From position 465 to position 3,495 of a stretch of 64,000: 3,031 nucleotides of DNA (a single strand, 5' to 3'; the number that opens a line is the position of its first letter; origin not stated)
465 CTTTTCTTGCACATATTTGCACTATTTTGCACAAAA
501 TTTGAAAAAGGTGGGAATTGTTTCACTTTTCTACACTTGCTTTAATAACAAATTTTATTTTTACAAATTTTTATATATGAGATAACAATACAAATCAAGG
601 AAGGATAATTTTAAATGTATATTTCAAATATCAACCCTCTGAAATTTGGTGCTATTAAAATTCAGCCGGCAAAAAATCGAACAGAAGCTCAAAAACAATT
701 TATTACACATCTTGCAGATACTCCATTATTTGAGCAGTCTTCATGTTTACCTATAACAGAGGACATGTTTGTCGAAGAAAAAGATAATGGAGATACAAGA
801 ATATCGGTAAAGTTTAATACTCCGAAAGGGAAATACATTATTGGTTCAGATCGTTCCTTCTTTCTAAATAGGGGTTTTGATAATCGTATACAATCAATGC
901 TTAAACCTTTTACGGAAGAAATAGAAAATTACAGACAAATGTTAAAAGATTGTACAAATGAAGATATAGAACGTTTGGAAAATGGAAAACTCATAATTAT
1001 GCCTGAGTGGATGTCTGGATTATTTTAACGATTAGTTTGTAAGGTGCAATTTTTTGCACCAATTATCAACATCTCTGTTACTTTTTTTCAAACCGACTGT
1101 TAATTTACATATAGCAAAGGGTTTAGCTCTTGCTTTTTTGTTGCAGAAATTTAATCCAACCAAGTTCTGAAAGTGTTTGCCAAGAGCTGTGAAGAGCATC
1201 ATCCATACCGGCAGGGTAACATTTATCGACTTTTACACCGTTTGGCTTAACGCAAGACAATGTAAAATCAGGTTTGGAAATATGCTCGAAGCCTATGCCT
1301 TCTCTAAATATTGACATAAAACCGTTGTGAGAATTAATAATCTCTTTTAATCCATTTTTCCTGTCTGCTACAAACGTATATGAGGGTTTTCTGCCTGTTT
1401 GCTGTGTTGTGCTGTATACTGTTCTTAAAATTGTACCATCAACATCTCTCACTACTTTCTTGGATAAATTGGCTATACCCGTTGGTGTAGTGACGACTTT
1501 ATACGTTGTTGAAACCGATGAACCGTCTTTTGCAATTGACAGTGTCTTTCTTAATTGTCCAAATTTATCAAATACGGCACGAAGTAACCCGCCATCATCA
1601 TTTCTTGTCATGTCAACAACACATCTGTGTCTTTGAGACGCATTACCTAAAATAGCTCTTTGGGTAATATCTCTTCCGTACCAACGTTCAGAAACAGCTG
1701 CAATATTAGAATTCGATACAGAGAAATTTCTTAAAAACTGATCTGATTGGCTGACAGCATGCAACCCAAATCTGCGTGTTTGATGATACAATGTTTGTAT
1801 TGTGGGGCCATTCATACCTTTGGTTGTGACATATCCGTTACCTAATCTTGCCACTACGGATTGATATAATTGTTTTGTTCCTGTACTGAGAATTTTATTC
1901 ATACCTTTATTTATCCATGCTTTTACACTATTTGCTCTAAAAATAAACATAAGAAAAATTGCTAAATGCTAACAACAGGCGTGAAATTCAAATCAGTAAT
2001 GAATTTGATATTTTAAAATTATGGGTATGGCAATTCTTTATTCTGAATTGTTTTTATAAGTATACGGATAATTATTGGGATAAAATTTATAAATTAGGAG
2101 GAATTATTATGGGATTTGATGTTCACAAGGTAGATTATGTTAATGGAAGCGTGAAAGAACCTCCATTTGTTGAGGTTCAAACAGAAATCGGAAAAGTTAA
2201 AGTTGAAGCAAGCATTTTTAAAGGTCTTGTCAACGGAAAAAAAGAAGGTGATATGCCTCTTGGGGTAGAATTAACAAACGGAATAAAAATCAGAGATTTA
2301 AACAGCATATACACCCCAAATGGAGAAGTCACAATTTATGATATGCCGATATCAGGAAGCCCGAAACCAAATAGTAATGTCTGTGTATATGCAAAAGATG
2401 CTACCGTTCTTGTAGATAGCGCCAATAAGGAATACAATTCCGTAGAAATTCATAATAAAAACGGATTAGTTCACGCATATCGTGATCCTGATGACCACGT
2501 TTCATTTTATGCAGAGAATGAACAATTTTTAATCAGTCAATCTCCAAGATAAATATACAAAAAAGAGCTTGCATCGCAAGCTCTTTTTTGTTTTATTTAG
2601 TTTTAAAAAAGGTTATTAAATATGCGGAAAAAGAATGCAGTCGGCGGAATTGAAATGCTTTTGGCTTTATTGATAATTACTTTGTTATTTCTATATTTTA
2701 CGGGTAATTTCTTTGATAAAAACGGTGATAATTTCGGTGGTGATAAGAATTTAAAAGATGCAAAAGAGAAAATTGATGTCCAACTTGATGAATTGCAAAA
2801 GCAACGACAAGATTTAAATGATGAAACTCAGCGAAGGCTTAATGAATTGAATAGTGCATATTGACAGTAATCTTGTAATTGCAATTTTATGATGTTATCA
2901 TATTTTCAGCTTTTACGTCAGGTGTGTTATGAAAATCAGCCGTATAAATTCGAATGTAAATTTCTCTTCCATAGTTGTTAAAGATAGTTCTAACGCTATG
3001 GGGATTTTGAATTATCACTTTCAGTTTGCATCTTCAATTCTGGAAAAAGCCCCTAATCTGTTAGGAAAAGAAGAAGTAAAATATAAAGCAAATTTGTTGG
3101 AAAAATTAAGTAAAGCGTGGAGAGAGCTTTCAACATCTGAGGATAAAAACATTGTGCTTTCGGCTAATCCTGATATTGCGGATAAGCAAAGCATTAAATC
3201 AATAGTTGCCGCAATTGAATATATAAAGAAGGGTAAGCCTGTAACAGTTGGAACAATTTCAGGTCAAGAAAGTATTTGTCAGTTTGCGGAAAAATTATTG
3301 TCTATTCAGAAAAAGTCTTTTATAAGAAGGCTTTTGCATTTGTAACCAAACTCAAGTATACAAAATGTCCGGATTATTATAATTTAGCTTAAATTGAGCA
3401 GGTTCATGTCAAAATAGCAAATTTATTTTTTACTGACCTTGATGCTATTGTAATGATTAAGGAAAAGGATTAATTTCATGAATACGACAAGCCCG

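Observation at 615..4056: Scattered small orphan proteins share only a polar N-terminal tag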

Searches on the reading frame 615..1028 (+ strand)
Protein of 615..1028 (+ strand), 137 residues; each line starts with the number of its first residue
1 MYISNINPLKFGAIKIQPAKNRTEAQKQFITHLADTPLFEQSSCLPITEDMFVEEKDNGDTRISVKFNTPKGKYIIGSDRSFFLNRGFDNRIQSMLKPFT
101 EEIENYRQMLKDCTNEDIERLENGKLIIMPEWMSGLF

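Call 7: search_protein_families(library=pfam, proteins=[window:615-1028:+], max_evalue=0.1)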
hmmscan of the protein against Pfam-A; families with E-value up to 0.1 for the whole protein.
window:615-1028:+ (137 aa): 2 families
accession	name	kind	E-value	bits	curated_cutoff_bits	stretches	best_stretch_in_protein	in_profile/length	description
PF08810.16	KapB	-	0.077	13.6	26.3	0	93-123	61-91/112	Kinase associated protein B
PF23763.2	Beta-barrel_GLAA-B_I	-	0.086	13.5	28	0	53-132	5-85/95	GLAA-B beta-barrel domain I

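Call 29: search_protein_families(library=ncbifam, proteins=[window:615-1028:+], max_evalue=1)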
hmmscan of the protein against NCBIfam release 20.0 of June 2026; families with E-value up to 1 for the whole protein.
window:615-1028:+ (137 aa): 3 families
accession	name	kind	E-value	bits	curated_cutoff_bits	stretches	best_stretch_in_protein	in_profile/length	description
NF052680.1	KinAssocLprKapB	equivalog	0.013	15.6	140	1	93-123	74-104/126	kinase-associated lipoprotein KapB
NF000132.2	APH_2pp_Ig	exception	0.079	12.3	620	1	70-130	110-170/306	aminoglycoside O-phosphotransferase APH(2'')-Ig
TIGR01001.2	MetA_succinyl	equivalog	0.16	11.2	495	1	4-39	31-64/304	homoserine O-succinyltransferase MetA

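Call 80: search_protein_families(library=phrogs, proteins=[window:615-1028:+], max_evalue=0.01)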
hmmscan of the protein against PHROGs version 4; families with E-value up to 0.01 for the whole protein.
window:615-1028:+ (137 aa): 0 families
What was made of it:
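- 615..1028 (+): 137-aa orphan gene. Residues 1-15 (615-659, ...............) are a full tag. No family hit (calls 7, 29, 80).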

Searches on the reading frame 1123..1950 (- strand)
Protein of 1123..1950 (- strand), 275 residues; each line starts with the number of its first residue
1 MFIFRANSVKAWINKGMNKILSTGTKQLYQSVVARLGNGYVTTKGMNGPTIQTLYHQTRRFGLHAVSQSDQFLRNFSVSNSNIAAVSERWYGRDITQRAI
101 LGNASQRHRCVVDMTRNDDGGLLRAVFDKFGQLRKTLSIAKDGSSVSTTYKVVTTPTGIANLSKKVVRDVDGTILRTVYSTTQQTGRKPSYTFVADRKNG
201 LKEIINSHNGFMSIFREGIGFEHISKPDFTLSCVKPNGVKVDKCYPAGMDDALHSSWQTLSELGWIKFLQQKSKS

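Call 7: search_protein_families(library=pfam, proteins=[window:1123-1950:-], max_evalue=0.1)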
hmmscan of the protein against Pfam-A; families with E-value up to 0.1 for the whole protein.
window:1123-1950:- (275 aa): 0 families

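Call 74: search_protein_families(library=padloc, proteins=[window:1123-1902:-], max_evalue=0.001)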
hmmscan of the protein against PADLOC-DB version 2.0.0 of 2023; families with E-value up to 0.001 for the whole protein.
window:1123-1902:- (259 aa): 0 families

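Call 80: search_protein_families(library=phrogs, proteins=[window:1123-1902:-], max_evalue=0.01)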
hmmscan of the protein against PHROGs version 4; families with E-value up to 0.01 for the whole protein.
window:1123-1902:- (259 aa): 0 families

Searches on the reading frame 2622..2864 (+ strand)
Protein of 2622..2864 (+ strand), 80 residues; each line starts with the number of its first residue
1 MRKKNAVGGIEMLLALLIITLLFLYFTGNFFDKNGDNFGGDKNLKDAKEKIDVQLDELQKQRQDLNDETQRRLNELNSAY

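Call 7: search_protein_families(library=pfam, proteins=[window:2622-2864:+], max_evalue=0.1)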
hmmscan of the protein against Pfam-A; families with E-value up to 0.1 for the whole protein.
window:2622-2864:+ (80 aa): 3 families
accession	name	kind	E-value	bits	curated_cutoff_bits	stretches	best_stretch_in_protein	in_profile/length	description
PF02996.22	Prefoldin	-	0.0047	17.3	23.2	1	35-77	66-108/120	Prefoldin subunit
PF18822.6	CdvA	-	0.01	16.3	30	1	43-78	19-54/123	CdvA-like coiled-coil domain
PF13850.11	ERGIC_N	-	0.092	13.4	27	0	2-56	15-67/91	Endoplasmic Reticulum-Golgi Intermediate Compartment (ERGIC)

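Call 80: search_protein_families(library=phrogs, proteins=[window:2622-2864:+], max_evalue=0.01)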
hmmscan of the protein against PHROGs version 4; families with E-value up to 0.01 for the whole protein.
window:2622-2864:+ (80 aa): 1 family
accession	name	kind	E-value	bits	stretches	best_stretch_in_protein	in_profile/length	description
phrog_37804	-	unknown function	0.0017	18.2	1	12-78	52-112/621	-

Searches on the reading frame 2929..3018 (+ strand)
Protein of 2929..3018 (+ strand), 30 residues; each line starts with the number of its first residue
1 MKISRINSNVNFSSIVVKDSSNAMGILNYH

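Call 44: search_protein_representatives(alignment_id=A3)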
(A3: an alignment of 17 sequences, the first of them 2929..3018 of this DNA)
Query: 17 sequences, 29 profile positions. Proteins with E-value up to 0.001 (for the whole library): 4; up to 1e-10: 0; up to 1e-30: 0. The best 4 are listed.
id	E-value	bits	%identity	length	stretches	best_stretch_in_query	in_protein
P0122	3.1e-09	53.1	-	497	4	6-20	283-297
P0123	2.1e-06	44.1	-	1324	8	10-25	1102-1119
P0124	4.5e-05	39.9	-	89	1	1-29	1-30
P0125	6.6e-05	39.3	-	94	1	1-29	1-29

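Call 69: search_solved_structures(query=A3, max_evalue=10, show_alignments=5)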
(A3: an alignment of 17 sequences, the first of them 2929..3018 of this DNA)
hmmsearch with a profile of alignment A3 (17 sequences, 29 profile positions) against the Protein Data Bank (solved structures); distinct sequences matched with E-value up to 10: 0.
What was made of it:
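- Tried and rejected: The tag profile against PDB sequences gave no hit at E<=10 (call 69).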

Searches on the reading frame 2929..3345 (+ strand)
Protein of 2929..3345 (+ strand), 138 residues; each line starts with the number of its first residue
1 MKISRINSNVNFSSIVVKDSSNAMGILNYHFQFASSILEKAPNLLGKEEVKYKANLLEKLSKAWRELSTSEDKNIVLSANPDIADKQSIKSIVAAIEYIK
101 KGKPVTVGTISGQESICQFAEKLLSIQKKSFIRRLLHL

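Call 7: search_protein_families(library=pfam, proteins=[window:2929-3345:+], max_evalue=0.1)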
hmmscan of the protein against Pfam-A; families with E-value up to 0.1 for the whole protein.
window:2929-3345:+ (138 aa): 0 families

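Call 8: find_encoding_contigs(protein=window:2929-3345:+, flank=10000, max_places=6)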
Protein window:2929-3345:+ (138 aa): no gene with exactly this product is on record in the collection.

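Call 9: find_homologous_proteins(query=window:2929-3345:+, max_evalue=0.01)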
Query window:2929-3345:+ (138 aa): 1 proteins with E <= 0.01 among 56 candidates.
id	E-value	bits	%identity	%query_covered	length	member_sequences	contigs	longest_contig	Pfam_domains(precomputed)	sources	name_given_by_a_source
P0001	5.5e-78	277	98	100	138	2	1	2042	-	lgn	-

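Call 29: search_protein_families(library=ncbifam, proteins=[window:2929-3345:+], max_evalue=1)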
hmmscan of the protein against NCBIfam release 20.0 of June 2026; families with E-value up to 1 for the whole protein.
window:2929-3345:+ (138 aa): 3 families
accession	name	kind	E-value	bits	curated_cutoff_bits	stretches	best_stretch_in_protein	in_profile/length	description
NF033082.0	AAC_3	equivalog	0.044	13.1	270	1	39-109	172-239/262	aminoglycoside 3-N-acetyltransferase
TIGR02507.1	MtrF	equivalog_domain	0.078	12.7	25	1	75-98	2-22/65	tetrahydromethanopterin S-methyltransferase subunit F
NF040654.1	MtaA_Meth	equivalog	0.089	11.7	400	1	77-128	107-158/337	methylcobamide:CoM methyltransferase MtaA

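Call 80: search_protein_families(library=phrogs, proteins=[window:2929-3345:+], max_evalue=0.01)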
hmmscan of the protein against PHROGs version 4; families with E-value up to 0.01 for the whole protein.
window:2929-3345:+ (138 aa): 0 families

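Call 95: predict_structure(protein=window:2929-3342:+)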
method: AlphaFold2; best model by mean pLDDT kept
length: 138 residues; sequences in the alignment: 1
mean_pLDDT: 40.7   pTM: 0.29
mean pLDDT of the five models: 40.7, 38.9, 38.4, 36.1, 36.0
residues with pLDDT >= 90: 0; 70-90: 0; 50-70: 24; < 50: 114
segments of 3 or more residues with pLDDT < 50: 1-28, 39-42, 66-138
pLDDT, mean of each block of 10 residues (from residue 1): 24 34 47 50 52 57 49 37 37 39 35 36 39 33
secondary structure, 60 per line:
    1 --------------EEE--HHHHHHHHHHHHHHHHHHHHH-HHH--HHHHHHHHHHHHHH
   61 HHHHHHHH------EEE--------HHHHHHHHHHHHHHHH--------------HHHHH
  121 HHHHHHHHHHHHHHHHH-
elements in order: E15-17 H20-40 H47-68 E75-77 H86-101 H116-137
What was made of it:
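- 2929..3345 (+): 138-aa orphan gene. Residues 1-16 (2929-2976, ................) are a full tag, the best in the window. The single-sequence AF2 model is uninformative (pLDDT 40.7, call 95).
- Tried and rejected: The AF2 model of ORF 2929 without an alignment had pLDDT 40.7 and is unusable (call 95).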
